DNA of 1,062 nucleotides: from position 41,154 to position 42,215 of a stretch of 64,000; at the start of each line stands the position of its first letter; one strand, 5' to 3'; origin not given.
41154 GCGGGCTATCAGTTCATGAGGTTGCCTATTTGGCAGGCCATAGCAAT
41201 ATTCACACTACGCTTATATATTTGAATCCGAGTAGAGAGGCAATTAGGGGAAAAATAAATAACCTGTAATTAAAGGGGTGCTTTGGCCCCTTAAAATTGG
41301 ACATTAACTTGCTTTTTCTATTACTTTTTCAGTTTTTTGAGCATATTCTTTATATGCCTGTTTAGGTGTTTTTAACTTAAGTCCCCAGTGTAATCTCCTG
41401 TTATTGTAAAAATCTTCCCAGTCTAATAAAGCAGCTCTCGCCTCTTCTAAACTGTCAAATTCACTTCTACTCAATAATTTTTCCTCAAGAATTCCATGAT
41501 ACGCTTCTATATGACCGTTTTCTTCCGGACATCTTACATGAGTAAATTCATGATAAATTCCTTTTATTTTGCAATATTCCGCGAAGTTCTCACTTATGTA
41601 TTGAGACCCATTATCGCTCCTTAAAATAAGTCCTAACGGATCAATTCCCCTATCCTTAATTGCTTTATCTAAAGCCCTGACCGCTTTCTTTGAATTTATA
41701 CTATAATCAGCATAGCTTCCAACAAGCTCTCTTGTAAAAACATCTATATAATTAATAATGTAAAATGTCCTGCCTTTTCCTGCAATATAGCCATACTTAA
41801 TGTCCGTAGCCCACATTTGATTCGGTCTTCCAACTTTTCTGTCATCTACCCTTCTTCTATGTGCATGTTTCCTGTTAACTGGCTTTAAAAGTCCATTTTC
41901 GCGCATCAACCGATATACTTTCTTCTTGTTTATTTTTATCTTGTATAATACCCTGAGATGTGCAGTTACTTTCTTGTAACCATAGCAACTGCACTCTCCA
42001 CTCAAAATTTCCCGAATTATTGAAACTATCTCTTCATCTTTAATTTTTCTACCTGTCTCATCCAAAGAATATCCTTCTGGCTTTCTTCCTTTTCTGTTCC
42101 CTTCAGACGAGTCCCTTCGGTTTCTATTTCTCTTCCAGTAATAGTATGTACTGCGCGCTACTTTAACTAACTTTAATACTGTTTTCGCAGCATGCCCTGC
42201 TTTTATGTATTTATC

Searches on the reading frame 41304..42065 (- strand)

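Call 35: search_protein_families(library=pfam, proteins=[window:41304-42065:-])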
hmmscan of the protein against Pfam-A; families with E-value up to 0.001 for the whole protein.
window:41304-42065:- (253 aa): 4 families
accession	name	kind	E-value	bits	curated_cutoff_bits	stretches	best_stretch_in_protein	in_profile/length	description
PF00665.32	rve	-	2.3e-21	76.4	32.6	1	80-177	3-99/102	Integrase core domain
PF13276.12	HTH_21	-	3.5e-14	53.2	28.1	1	10-67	3-60/60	HTH-like domain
PF13683.12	rve_3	-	2.2e-13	50.2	26.5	1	169-234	2-67/67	Integrase core domain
PF13333.12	rve_2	-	2.1e-06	28.2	22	1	187-236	1-50/56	Integrase core domain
